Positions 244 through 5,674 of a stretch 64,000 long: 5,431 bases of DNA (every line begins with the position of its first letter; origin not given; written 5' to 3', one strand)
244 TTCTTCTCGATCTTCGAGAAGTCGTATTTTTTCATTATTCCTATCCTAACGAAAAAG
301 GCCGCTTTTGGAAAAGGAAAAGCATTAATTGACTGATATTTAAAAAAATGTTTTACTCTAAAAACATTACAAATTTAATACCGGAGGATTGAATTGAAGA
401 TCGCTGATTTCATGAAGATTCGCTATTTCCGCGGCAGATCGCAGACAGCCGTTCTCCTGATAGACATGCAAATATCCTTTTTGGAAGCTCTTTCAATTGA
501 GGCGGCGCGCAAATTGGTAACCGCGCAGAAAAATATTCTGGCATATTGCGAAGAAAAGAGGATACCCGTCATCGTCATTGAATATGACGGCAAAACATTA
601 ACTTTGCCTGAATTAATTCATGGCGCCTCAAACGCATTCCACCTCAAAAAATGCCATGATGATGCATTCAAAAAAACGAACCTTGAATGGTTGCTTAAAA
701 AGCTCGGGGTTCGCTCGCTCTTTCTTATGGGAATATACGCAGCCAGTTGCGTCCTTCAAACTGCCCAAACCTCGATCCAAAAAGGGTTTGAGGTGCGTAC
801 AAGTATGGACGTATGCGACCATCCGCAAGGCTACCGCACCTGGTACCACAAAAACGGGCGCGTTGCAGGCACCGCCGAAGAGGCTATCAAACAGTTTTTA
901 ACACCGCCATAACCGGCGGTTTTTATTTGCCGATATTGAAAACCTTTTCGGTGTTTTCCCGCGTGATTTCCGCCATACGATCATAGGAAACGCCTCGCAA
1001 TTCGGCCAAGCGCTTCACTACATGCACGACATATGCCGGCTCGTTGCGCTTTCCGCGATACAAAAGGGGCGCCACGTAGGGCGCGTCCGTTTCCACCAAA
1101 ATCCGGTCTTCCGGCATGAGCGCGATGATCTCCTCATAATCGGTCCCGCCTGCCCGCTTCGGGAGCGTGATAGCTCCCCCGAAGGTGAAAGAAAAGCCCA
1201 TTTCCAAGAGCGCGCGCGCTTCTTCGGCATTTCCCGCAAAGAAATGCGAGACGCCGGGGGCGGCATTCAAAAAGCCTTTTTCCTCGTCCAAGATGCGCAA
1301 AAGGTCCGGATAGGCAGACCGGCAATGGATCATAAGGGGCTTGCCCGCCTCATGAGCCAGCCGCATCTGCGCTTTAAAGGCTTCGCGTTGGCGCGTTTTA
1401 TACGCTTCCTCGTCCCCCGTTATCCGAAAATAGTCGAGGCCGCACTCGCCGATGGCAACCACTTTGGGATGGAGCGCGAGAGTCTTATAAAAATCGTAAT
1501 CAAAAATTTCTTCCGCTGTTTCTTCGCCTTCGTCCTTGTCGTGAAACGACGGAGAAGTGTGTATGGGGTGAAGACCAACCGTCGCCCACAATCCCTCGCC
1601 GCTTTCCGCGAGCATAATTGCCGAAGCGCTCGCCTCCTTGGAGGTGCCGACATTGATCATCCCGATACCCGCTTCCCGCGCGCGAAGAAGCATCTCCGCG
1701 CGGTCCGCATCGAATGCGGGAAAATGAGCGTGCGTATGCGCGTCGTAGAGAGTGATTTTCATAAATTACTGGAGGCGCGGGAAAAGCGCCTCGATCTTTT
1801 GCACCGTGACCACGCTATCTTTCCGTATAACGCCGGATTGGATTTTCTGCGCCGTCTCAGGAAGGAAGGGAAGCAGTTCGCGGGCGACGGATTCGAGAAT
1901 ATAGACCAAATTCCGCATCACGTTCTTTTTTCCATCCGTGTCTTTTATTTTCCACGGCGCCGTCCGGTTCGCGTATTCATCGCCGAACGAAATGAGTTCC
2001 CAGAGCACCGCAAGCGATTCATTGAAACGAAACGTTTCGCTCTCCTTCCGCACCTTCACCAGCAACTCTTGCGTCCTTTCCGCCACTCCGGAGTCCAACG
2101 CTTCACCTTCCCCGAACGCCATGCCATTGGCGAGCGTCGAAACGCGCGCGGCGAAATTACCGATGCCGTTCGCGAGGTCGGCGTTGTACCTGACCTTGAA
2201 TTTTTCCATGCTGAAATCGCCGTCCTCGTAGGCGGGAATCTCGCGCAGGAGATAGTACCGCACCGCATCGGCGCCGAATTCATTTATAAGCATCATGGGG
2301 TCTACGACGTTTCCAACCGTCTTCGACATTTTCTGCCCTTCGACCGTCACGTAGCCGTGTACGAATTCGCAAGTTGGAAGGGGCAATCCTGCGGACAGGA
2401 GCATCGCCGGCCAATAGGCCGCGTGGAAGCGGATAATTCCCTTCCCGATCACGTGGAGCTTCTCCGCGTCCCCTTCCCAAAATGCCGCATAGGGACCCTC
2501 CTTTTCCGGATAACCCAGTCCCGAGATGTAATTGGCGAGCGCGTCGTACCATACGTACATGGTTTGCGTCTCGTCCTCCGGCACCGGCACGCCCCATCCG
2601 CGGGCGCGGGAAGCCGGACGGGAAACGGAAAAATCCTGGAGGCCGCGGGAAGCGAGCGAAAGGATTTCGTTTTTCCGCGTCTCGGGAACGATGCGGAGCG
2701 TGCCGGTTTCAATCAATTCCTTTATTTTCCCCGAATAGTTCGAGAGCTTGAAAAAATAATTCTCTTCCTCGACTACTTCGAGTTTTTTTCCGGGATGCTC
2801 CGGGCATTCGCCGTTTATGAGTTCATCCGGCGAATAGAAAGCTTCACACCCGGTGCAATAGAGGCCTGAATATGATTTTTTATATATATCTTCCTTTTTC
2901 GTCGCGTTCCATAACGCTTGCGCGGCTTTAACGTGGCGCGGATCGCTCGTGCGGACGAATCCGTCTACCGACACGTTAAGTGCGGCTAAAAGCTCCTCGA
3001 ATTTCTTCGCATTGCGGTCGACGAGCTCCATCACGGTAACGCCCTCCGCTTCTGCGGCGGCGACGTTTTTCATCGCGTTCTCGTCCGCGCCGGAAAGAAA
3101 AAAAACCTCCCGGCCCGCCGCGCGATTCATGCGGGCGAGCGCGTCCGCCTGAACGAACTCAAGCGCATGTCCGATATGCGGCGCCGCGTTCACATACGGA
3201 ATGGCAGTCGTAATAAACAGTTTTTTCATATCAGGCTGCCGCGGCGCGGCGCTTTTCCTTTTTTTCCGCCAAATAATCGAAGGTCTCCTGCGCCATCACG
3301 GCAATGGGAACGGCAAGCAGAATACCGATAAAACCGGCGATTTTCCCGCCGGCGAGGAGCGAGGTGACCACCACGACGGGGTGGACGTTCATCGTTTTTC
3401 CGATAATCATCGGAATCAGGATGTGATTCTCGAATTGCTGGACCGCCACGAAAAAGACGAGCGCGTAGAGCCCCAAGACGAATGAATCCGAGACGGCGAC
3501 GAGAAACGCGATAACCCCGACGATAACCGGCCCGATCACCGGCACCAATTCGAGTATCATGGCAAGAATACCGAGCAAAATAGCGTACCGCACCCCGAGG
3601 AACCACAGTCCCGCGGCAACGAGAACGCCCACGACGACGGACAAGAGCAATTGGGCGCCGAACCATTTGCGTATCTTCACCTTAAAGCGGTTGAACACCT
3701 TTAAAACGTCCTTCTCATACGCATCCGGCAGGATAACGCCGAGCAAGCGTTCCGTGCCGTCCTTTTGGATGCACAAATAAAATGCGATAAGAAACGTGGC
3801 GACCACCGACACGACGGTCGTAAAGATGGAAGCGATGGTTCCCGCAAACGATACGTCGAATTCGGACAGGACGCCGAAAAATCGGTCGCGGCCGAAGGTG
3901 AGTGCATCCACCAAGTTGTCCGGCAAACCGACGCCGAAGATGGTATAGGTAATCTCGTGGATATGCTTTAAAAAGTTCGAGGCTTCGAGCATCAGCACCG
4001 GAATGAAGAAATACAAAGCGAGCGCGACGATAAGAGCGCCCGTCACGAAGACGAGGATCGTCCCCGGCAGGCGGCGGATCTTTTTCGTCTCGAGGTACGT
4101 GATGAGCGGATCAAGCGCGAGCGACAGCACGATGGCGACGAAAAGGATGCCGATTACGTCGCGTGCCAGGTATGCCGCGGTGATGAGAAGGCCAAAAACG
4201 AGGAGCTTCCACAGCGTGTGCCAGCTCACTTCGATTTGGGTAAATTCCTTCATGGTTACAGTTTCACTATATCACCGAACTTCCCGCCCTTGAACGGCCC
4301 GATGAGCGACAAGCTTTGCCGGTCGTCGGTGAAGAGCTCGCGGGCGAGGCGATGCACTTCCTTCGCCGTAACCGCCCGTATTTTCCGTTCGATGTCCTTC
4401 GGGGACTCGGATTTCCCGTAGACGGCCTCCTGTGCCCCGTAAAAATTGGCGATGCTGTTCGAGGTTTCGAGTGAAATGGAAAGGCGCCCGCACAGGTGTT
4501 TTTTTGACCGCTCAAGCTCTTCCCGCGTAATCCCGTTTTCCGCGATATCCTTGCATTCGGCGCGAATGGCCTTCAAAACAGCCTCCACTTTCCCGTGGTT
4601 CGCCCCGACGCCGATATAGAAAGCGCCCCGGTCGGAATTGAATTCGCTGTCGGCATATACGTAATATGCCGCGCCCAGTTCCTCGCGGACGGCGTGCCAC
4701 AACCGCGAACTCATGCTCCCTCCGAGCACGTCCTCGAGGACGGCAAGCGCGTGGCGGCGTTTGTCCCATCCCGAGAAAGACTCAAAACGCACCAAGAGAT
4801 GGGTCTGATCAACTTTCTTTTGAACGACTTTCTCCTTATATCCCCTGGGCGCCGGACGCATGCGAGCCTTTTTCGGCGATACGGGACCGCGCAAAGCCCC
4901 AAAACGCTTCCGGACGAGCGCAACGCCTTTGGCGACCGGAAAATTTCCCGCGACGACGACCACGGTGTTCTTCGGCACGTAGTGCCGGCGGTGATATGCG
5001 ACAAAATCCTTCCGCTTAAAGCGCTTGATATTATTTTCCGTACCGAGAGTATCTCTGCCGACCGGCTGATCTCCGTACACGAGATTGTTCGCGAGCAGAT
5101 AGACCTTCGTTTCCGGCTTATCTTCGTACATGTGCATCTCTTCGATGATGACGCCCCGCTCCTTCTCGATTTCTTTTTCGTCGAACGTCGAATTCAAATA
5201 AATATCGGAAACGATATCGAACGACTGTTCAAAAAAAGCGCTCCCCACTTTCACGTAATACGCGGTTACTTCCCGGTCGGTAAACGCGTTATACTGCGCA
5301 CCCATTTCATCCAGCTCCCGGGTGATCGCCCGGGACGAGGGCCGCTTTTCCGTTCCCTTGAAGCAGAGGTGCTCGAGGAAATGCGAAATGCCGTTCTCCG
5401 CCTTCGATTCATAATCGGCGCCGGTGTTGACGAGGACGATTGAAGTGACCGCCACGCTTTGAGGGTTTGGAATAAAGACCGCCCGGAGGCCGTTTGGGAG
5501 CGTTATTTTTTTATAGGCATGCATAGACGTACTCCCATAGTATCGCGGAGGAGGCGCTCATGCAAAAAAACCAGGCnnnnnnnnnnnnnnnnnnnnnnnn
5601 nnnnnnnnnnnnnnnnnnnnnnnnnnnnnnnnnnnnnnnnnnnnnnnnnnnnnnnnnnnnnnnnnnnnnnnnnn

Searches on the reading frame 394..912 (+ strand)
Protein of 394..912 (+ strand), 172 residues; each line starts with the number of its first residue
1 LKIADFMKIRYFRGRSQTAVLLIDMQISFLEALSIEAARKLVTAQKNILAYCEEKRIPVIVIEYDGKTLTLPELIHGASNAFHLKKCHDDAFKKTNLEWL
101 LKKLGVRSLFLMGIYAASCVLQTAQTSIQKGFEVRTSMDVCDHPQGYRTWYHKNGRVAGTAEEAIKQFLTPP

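Call 75: search_protein_families(library=pfam, proteins=[window:394-912:+], max_evalue=0.00001)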
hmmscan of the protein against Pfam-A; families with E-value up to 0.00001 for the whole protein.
window:394-912:+ (172 aa): 1 family
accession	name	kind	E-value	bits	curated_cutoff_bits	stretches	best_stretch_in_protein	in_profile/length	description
PF00857.26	Isochorismatase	-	2.6e-17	63.9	27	1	18-142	1-149/175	Isochorismatase domain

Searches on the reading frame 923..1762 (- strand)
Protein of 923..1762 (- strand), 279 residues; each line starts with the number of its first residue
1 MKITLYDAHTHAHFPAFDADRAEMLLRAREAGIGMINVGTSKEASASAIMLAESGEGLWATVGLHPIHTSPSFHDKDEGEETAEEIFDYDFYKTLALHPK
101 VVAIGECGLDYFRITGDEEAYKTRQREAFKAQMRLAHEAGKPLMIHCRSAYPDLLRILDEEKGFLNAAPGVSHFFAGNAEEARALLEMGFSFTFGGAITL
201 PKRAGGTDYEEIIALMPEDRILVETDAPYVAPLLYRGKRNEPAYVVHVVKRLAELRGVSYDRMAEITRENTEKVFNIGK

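Call 72: search_protein_families(library=pfam, proteins=[window:923-1762:-], max_evalue=0.00001)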
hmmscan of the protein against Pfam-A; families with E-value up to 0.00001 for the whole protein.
window:923-1762:- (279 aa): 1 family
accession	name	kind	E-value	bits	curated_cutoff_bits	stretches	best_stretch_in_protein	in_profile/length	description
PF01026.27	TatD_DNase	-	2.1e-70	237.4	27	1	7-276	2-253/253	TatD related DNase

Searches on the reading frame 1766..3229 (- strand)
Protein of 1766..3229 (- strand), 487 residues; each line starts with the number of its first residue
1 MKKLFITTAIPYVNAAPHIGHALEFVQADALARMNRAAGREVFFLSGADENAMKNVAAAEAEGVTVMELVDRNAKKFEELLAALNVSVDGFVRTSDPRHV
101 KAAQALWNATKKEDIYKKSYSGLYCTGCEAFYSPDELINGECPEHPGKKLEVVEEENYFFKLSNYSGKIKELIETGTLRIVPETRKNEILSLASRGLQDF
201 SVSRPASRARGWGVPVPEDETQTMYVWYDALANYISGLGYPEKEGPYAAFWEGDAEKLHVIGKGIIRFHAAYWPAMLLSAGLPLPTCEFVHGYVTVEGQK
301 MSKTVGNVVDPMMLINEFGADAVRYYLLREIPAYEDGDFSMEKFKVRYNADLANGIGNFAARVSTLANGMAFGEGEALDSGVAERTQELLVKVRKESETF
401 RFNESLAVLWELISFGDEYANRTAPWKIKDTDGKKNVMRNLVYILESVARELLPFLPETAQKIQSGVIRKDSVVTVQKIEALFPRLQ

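Call 72: search_protein_families(library=pfam, proteins=[window:1766-3229:-], max_evalue=0.00001)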
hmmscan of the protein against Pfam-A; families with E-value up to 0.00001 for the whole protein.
window:1766-3229:- (487 aa): 4 families
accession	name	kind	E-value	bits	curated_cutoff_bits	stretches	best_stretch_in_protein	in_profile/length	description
PF09334.17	tRNA-synt_1g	-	3.6e-102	342.5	20.1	2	148-363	174-390/391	tRNA synthetases class I (M)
PF00133.28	tRNA-synt_1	-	1.6e-22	80.3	22.7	2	221-330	296-404/414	tRNA synthetases class I (I, L, M and V)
PF01406.26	tRNA-synt_1e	-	3.2e-13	50.1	27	1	12-88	18-94/301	tRNA synthetases class I (C) catalytic domain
PF08264.19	Anticodon_1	-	5.4e-07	30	25.1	1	384-473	6-99/148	Anticodon-binding domain of tRNA ligase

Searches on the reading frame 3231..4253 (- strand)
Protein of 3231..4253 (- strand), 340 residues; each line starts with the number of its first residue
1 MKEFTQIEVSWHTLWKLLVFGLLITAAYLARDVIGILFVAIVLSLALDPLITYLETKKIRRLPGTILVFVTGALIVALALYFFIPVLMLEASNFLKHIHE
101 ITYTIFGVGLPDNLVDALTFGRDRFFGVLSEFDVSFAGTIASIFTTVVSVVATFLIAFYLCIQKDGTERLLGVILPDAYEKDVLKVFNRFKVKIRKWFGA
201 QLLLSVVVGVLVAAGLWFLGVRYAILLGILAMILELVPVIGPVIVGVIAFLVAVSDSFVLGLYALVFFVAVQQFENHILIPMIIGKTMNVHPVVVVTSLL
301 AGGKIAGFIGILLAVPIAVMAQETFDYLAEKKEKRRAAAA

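Call 72: search_protein_families(library=pfam, proteins=[window:3231-4253:-], max_evalue=0.00001)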
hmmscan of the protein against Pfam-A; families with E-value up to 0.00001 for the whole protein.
window:3231-4253:- (340 aa): 1 family
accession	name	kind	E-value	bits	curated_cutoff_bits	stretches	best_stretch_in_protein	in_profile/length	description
PF01594.21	AI-2E_transport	-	1.7e-51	175.8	34.3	1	15-327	2-325/327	AI-2E family transporter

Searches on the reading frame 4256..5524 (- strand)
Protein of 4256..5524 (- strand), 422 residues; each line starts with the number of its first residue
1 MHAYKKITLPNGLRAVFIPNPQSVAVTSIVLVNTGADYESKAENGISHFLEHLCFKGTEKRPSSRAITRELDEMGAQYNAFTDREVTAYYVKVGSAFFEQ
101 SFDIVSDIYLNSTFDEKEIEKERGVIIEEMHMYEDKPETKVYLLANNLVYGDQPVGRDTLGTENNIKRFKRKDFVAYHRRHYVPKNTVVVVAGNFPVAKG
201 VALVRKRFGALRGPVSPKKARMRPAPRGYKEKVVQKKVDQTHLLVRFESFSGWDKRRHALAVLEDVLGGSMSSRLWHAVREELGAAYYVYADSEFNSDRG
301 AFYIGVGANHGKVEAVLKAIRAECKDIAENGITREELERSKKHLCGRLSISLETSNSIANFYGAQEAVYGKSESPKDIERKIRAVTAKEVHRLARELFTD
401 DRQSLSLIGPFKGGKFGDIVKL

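Call 72: search_protein_families(library=pfam, proteins=[window:4256-5524:-], max_evalue=0.00001)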
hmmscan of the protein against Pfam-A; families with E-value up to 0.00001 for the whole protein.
window:4256-5524:- (422 aa): 2 families
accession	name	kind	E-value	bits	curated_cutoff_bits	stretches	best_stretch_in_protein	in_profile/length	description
PF05193.26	Peptidase_M16_C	-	1.2e-38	133.2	23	1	169-343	2-180/181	Peptidase M16 inactive domain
PF00675.25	Peptidase_M16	-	9.4e-38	129.9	22.3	1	17-162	4-148/149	Insulinase (Peptidase family M16)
